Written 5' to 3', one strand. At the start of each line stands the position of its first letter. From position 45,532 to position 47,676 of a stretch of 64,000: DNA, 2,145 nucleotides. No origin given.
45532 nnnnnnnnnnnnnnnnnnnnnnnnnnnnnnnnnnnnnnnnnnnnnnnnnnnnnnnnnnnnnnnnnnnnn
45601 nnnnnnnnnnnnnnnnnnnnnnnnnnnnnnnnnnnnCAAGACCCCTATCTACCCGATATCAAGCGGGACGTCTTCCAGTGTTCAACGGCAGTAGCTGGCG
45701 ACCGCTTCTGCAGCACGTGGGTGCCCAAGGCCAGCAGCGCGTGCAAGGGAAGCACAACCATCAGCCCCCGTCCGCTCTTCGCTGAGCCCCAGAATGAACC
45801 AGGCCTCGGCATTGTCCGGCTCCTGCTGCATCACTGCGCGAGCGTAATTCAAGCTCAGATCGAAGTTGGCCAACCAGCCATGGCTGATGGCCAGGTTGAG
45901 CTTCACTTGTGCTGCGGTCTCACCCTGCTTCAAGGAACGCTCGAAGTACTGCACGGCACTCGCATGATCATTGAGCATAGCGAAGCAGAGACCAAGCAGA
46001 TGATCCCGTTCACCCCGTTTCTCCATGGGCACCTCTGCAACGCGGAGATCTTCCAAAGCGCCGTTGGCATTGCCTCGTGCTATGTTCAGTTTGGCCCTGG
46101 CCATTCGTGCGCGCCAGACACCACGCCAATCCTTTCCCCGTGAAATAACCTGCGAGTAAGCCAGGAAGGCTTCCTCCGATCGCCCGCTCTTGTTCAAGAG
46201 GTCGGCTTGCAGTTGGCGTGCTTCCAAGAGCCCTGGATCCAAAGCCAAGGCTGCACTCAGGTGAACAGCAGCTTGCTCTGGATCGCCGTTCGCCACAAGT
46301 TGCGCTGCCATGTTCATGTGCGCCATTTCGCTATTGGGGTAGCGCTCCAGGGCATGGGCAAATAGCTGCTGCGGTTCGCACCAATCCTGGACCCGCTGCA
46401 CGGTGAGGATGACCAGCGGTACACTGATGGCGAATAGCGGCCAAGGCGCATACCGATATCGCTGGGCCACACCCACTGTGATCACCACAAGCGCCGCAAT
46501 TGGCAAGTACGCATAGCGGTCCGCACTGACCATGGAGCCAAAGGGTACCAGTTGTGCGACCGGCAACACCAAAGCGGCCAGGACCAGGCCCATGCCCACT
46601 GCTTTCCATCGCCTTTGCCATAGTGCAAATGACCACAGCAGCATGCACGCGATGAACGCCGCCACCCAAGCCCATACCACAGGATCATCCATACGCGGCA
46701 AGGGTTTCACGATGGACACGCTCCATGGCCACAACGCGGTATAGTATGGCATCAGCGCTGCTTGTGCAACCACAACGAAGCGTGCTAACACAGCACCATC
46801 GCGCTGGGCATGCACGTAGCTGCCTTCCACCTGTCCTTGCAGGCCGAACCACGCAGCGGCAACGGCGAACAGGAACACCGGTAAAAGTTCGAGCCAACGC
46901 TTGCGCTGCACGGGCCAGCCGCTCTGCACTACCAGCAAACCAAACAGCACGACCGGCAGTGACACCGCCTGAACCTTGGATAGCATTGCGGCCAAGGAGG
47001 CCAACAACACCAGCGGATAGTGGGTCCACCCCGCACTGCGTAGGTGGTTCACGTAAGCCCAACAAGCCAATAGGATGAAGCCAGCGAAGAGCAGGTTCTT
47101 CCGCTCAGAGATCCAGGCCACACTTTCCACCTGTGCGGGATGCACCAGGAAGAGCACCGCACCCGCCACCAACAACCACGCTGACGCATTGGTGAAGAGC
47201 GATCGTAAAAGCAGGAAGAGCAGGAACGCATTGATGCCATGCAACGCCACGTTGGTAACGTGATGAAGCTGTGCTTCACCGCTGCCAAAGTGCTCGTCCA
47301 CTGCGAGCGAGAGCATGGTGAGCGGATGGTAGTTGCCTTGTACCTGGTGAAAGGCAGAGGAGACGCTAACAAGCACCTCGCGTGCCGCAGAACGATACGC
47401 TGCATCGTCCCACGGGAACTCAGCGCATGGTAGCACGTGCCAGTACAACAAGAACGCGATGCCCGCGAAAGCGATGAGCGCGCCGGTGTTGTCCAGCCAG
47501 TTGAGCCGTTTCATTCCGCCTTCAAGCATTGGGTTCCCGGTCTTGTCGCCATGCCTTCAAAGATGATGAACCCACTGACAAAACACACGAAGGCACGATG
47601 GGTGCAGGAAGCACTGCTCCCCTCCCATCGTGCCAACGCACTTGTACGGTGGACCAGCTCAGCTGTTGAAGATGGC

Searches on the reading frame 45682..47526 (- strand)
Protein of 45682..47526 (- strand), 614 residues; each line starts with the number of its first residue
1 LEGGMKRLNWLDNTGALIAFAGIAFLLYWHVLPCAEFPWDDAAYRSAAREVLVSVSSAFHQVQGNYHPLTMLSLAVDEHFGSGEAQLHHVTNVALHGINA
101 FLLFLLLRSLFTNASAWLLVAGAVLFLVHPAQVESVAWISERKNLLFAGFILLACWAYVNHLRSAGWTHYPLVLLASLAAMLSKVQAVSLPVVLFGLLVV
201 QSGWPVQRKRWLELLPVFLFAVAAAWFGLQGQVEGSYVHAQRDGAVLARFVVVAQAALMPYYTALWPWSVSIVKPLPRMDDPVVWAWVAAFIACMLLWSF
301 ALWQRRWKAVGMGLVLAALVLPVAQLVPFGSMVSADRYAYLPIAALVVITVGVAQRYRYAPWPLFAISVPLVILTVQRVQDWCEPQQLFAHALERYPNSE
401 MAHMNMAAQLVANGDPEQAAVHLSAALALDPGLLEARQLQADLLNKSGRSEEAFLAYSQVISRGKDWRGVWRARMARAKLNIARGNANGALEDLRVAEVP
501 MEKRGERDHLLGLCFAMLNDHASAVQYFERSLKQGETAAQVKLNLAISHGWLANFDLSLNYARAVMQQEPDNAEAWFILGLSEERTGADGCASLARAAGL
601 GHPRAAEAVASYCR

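Call 54: search_protein_families(library=pfam, proteins=[window:45682-47526:-], max_evalue=0.0001)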
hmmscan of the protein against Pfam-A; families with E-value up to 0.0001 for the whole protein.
window:45682-47526:- (614 aa): 8 families
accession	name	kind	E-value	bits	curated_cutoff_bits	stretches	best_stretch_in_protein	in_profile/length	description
PF13428.12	TPR_14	-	2.5e-09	37.3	23.5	0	403-443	4-44/44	Tetratricopeptide repeat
PF13431.12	TPR_17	-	5.4e-09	36.1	24.4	0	388-419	1-32/34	Tetratricopeptide repeat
PF00515.34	TPR_1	-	5.4e-09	35.9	27.8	0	402-431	3-32/34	Tetratricopeptide repeat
PF13432.12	TPR_16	-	2.4e-08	34.7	32.7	0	545-588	3-46/65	Tetratricopeptide repeat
PF07719.23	TPR_2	-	9.5e-07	28.9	27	0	402-432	3-33/34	Tetratricopeptide repeat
PF14559.12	TPR_19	-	1.3e-06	29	25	0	410-454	1-45/68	Tetratricopeptide repeat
PF13424.12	TPR_12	-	3.9e-05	24.2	30.1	0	509-533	49-73/77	Tetratricopeptide repeat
PF23914.1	TPR_CcmH_CycH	-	4.7e-05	23.7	42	0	387-461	71-148/158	Cytochrome c-type biogenesis protein H TPR domain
